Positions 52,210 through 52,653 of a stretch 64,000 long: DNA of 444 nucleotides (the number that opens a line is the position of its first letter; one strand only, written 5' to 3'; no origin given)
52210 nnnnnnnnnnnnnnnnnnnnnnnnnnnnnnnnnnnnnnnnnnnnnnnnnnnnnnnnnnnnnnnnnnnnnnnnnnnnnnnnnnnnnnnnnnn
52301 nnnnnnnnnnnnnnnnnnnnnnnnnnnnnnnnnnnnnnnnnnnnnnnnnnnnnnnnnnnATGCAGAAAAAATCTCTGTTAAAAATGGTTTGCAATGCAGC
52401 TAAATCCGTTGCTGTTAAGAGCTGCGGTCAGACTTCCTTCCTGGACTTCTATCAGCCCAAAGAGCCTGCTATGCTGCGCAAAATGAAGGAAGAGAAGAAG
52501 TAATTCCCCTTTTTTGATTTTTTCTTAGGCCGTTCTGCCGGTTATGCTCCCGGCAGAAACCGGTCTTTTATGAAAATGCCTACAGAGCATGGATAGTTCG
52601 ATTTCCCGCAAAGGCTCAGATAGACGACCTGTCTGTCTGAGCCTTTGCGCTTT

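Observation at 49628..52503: Complete agr-type quorum-sensing locus in agrA-agrC-agrB-agrD order, including an unannotated 47-aa AgrD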

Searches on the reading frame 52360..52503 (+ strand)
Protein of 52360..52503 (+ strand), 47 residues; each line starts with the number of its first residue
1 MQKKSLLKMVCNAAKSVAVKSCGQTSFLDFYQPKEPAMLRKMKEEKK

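Call 3: search_protein_families(library=pfam, proteins=[window:52360-52503:+], max_evalue=1)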
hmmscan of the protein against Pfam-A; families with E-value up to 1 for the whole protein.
window:52360-52503:+ (47 aa): 0 families

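Call 4: search_protein_families(library=ncbifam, proteins=[window:52360-52503:+], max_evalue=1)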
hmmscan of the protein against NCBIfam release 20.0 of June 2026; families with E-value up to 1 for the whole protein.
window:52360-52503:+ (47 aa): 1 family
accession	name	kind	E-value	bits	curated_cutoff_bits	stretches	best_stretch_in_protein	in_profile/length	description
TIGR04223.1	quorum_AgrD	subfamily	9.6e-07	28.8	19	1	4-41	1-38/38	AgrD family cyclic lactone autoinducer peptide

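Call 6: find_homologous_proteins(query=window:52360-52503:+, max_evalue=10)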
Query window:52360-52503:+ (47 aa): 1 proteins with E <= 10 among 1 candidates.
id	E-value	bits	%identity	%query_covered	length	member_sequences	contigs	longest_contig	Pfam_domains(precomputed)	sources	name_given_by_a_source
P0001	9.8e-22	91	98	100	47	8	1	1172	-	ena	-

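Call 12: list_cluster_members(proteins=[P0002, window:52360-52503:+, window:50344-51690:+])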
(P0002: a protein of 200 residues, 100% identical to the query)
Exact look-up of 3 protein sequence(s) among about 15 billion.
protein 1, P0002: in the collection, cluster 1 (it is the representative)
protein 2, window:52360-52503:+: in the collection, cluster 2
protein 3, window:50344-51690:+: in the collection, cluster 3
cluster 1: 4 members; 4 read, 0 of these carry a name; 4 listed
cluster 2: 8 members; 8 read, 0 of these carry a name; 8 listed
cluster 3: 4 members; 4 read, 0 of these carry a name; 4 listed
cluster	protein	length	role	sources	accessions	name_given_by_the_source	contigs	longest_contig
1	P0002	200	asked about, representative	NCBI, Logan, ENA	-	-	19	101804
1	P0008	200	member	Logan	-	-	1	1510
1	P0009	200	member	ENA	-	-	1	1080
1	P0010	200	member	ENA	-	-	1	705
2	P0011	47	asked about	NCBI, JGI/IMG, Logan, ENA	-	-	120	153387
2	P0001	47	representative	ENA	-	-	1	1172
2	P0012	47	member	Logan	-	-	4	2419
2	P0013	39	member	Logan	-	-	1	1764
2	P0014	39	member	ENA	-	-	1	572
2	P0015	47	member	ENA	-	-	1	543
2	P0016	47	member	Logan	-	-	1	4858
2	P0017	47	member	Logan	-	-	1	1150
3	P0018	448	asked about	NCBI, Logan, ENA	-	-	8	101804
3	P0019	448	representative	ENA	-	-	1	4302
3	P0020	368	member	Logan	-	-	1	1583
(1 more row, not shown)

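Call 18: search_protein_representatives(protein=window:52360-52503:+)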
Query: 47 residues. Proteins with E-value up to 0.001 (for the whole library): 9; up to 1e-10: 1; up to 1e-30: 0. The best 9 are listed.
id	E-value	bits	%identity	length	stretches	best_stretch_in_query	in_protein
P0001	3.1e-22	91.0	98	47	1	1-47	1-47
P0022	4.3e-07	44.8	28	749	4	10-36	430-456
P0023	1.4e-06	43.2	53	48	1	4-46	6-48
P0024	3.8e-06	41.9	53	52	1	3-45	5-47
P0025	5.3e-06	41.4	56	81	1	4-46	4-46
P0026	1.4e-04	37.1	50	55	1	3-42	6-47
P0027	3.1e-04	36.0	46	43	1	3-43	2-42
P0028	5.3e-04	35.3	40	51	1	4-45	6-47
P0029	8.4e-04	34.7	54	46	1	3-43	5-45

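Call 30: find_encoding_contigs(protein=P0023, flank=5000, max_places=3)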
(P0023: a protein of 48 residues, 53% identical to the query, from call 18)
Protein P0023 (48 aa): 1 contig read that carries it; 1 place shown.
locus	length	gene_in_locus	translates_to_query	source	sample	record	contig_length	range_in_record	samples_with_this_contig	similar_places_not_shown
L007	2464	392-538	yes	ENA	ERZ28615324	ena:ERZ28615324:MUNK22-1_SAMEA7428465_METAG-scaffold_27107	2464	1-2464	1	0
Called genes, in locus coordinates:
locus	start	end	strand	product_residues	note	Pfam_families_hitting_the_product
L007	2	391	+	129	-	?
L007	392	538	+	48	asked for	-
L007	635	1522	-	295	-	PF00528:BPD_transp_1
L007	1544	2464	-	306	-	?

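Call 31: find_encoding_contigs(protein=P0024, flank=5000, max_places=2)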
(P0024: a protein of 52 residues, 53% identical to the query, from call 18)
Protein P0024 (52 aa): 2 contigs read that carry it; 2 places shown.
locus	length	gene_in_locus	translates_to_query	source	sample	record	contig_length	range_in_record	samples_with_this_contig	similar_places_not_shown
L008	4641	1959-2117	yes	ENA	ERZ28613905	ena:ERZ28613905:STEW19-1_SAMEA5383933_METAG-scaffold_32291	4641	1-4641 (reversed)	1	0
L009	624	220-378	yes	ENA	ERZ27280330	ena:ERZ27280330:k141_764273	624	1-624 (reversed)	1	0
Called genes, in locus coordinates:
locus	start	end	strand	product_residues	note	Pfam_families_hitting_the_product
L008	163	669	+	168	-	-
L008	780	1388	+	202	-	PF02518:HATPase_c (weak), PF14501:HATPase_c_5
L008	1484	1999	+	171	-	PF04647:AgrB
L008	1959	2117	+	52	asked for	-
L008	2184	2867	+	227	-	PF00404:Dockerin_1 (weak)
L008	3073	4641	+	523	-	?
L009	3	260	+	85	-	?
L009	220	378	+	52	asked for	-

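Call 32: find_encoding_contigs(protein=P0026, flank=5000, max_places=2)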
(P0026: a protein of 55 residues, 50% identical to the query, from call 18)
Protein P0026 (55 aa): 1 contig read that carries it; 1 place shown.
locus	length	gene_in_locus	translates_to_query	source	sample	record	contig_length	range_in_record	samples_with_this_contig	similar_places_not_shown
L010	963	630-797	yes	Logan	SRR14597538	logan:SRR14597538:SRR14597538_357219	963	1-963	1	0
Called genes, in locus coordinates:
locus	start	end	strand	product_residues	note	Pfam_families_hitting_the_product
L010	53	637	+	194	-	PF04647:AgrB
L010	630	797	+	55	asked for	-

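Call 33: find_encoding_contigs(protein=P0027, flank=5000, max_places=2)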
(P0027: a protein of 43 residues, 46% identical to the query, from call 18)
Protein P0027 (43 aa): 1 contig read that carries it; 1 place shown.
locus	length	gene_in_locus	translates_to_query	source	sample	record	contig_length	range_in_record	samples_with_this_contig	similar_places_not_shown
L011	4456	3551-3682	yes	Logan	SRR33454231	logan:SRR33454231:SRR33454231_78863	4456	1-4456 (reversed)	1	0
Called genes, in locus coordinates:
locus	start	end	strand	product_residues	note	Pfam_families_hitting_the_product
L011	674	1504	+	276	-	PF00072:Response_reg, PF04397:LytTR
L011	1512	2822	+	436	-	PF02518:HATPase_c (weak), PF14501:HATPase_c_5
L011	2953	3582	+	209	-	PF04647:AgrB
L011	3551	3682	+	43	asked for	-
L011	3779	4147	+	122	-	PF12844:HTH_19 (weak), PF01381:HTH_3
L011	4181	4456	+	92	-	?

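Call 34: find_encoding_contigs(protein=P0028, flank=5000, max_places=2)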
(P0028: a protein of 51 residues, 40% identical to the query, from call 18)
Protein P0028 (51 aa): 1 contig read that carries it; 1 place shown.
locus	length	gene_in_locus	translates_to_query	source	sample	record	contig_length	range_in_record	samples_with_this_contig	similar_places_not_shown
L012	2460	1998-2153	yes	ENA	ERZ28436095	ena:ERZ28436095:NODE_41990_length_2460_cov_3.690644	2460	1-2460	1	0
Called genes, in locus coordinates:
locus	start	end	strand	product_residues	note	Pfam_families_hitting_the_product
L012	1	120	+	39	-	?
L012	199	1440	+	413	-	-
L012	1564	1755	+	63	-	PF00239:Resolvase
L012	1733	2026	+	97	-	-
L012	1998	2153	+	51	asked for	-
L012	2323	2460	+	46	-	?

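Call 35: find_encoding_contigs(protein=P0029, flank=5000, max_places=2)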
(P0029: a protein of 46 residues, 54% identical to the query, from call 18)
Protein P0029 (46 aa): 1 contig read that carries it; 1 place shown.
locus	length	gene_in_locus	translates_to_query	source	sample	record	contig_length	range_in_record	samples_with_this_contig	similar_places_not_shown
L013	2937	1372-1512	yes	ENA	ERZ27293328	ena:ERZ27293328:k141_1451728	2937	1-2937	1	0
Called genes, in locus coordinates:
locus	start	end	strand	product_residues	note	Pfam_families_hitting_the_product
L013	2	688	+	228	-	?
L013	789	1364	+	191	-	PF04647:AgrB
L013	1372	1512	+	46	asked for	-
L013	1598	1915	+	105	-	-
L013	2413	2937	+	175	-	?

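Call 44: find_homologous_proteins(query=A4, max_evalue=10)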
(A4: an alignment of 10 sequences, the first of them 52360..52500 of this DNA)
Query A4 (10 sequences) (47 aa, profile of the alignment): 515 proteins with E <= 10 among 1097 candidates; the best 120 are listed.
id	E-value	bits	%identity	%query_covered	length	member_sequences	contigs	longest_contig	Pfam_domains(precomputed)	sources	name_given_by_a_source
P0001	3.6e-21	92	98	100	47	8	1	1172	-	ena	-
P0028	6.0e-20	88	43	89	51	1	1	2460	-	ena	-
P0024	3.2e-19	86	53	91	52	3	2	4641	-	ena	-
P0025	5.8e-19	85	54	98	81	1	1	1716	-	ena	-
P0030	6.3e-19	85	55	100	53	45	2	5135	-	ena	-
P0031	2.1e-18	84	50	89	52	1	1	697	-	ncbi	-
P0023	2.9e-18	83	56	87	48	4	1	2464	-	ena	-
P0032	4.7e-18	82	50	94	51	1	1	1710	-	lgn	-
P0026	4.8e-18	82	47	96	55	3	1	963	-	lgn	-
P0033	9.8e-18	81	48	89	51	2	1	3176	-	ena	-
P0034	1.1e-17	81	51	79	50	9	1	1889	-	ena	-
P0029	1.4e-17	81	54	87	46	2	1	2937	-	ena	-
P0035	1.6e-17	81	57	98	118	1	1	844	-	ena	-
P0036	1.6e-17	81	54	87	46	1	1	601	-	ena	-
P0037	1.8e-17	81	43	89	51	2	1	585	-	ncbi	-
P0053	7.0e-16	75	47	100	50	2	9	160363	-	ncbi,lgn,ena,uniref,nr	ncbi:cyclic lactone autoinducer peptide [Ruminococcus flavefaciens]|uniref:cyclic lactone autoinduce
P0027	7.2e-15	72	45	89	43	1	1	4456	-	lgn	-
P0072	1.4e-14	71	57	74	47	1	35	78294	-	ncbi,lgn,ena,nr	ncbi:MAG TPA: hypothetical protein DDX91_04315 [Ruminococcaceae bacterium]|nr:hypothetical protein [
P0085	7.1e-14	69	50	30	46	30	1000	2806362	-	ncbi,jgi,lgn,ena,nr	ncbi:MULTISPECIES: AgrD family cyclic lactone autoinducer peptide [Ruminococcus]|jgi:cyclic lactone 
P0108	6.2e-13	66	38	85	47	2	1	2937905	-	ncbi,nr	ncbi:cyclic lactone autoinducer peptide [Paludicola sp. MB14-C6]|nr:cyclic lactone autoinducer pepti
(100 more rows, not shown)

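Call 46: find_encoding_contigs(protein=P0085, flank=5000, max_places=3)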
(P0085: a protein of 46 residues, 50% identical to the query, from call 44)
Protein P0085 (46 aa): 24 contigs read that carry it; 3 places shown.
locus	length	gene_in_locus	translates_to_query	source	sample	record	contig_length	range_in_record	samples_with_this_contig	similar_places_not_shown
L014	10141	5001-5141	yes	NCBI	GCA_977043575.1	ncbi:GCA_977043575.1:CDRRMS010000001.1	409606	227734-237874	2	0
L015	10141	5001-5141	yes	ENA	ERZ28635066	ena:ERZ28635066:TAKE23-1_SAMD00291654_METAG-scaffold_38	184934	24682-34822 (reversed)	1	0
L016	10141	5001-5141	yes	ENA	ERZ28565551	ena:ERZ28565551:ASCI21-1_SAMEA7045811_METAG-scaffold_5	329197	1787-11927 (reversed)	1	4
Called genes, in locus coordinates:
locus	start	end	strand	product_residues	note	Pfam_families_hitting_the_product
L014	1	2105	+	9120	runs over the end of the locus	-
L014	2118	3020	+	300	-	PF00072:Response_reg, PF04397:LytTR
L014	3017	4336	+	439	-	PF14501:HATPase_c_5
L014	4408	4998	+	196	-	PF04647:AgrB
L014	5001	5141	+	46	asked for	-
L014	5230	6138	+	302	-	-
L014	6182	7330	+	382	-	PF00404:Dockerin_1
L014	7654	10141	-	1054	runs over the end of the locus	PF00544:Pectate_lyase_4, PF14200:RicinB_lectin_2, PF00652:Ricin_B_lectin (weak), PF14200:RicinB_lectin_2, PF00652:Ricin_B_lectin (weak), PF14200:RicinB_lectin_2, PF00404:Dockerin_1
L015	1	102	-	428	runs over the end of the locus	PF04326:SLFN_AlbA_2, PF13749:HATPase_c_4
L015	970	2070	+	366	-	PF14659:Phage_int_SAM_3, PF00589:Phage_integrase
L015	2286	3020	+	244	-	PF00072:Response_reg, PF04397:LytTR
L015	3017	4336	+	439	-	PF14501:HATPase_c_5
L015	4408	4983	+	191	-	PF04647:AgrB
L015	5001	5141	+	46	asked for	-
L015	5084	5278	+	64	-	-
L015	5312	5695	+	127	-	-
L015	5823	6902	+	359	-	-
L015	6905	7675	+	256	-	-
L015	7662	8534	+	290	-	-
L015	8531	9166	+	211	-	PF00005:ABC_tran, PF13304:AAA_21 (faint)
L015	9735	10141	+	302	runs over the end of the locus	-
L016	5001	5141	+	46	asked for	-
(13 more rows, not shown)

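Call 47: find_encoding_contigs(protein=P0053, flank=5000, max_places=2)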
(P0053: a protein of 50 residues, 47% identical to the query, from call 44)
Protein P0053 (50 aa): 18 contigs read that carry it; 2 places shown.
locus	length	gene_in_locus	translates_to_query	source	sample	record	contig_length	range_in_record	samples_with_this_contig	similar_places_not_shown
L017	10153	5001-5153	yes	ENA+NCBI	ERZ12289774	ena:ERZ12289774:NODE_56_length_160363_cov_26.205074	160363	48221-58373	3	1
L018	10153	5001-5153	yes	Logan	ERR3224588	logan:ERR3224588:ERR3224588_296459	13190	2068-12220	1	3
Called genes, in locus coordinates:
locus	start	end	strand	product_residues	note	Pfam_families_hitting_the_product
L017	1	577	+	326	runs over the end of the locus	PF13481:AAA_25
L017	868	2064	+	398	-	PF14659:Phage_int_SAM_3, PF00589:Phage_integrase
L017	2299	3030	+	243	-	PF00072:Response_reg, PF04397:LytTR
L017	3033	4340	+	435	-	PF02518:HATPase_c (weak), PF14501:HATPase_c_5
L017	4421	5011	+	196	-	PF04647:AgrB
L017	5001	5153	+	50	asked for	-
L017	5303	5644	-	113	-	PF13560:HTH_31, PF12844:HTH_19, PF01381:HTH_3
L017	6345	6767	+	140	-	-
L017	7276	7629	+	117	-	PF02452:PemK_toxin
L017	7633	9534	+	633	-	PF00270:DEAD, PF04851:ResIII (faint), PF06733:DEAD_2 (weak), PF13307:Helicase_C_2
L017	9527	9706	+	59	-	-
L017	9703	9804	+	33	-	PF12664:DUF3789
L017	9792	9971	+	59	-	-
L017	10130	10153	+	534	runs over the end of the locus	PF00239:Resolvase, PF07508:Recombinase, PF13408:Zn_ribbon_recom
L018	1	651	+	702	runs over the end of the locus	PF18555:MobL, PF08238:Sel1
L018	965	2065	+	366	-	PF14659:Phage_int_SAM_3, PF00589:Phage_integrase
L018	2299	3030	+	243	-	PF00072:Response_reg, PF04397:LytTR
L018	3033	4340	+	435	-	PF02518:HATPase_c (weak), PF14501:HATPase_c_5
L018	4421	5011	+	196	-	PF04647:AgrB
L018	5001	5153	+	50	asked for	-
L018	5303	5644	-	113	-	PF13560:HTH_31, PF12844:HTH_19, PF01381:HTH_3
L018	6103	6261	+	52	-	-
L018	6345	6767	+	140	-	-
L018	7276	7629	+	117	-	PF02452:PemK_toxin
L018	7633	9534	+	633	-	PF00270:DEAD, PF04851:ResIII (faint), PF00271:Helicase_C (faint), PF06733:DEAD_2 (weak), PF13307:Helicase_C_2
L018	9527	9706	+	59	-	-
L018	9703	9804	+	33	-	PF12664:DUF3789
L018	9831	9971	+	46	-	-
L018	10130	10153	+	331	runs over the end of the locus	?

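Call 48: find_encoding_contigs(protein=P0108, flank=5000, max_places=2)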
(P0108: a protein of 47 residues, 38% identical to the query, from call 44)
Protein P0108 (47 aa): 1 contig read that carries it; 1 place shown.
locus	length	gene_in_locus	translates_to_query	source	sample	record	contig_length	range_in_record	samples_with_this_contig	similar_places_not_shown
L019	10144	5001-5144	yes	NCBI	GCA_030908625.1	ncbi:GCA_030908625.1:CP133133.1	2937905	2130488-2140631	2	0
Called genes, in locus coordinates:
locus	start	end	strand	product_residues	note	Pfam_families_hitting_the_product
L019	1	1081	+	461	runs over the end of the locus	PF13421:Band_7_1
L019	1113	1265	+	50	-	-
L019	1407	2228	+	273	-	-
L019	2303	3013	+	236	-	PF00072:Response_reg, PF04397:LytTR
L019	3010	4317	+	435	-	PF14689:SPOB_a (weak), PF02518:HATPase_c (weak), PF14501:HATPase_c_5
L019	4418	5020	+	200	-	PF04647:AgrB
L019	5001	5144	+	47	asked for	-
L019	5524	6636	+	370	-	PF07581:Glug (faint)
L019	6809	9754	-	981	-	PF22907:Ams1-like_1st, PF01074:Glyco_hydro_38N, PF09261:Alpha-mann_mid, PF07748:Glyco_hydro_38C, PF17677:Glyco_hydro38C2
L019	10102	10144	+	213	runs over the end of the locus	PF02698:DUF218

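Call 49: find_encoding_contigs(protein=P0072, flank=5000, max_places=2)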
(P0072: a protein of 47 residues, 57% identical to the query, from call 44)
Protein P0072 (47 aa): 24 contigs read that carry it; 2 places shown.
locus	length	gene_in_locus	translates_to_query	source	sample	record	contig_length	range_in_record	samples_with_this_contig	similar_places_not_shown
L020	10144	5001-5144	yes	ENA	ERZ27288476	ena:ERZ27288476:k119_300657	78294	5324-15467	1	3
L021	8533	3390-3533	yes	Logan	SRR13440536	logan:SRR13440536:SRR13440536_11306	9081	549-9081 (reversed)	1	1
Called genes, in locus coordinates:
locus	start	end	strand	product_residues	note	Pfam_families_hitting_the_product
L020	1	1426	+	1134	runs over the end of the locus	PF02837:Glyco_hydro_2_N, PF22666:Glyco_hydro_2_N2 (weak), PF00703:Glyco_hydro_2 (weak), PF02836:Glyco_hydro_2_C, PF16355:DUF4982, PF18565:Glyco_hydro2_C5, PF03422:CBM_6 (faint)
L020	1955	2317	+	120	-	PF13744:HTH_37 (faint), PF12844:HTH_19, PF13560:HTH_31, PF01381:HTH_3, PF13443:HTH_26 (weak)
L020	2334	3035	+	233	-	PF00072:Response_reg, PF04397:LytTR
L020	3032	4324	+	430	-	PF14501:HATPase_c_5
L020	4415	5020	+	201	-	PF04647:AgrB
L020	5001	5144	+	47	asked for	-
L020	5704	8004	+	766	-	-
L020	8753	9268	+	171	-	PF00466:Ribosomal_L10, PF27436:RL10_C (weak)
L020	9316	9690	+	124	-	PF16320:Ribosomal_L12_N, PF00542:Ribosomal_L12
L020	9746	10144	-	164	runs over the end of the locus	PF01243:PNPOx_N, PF16242:Pyrid_ox_like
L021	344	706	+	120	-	PF13744:HTH_37 (faint), PF12844:HTH_19, PF13560:HTH_31, PF01381:HTH_3, PF13443:HTH_26 (weak)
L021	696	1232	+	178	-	PF00072:Response_reg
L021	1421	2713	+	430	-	PF14501:HATPase_c_5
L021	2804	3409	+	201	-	PF04647:AgrB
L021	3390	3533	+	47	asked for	-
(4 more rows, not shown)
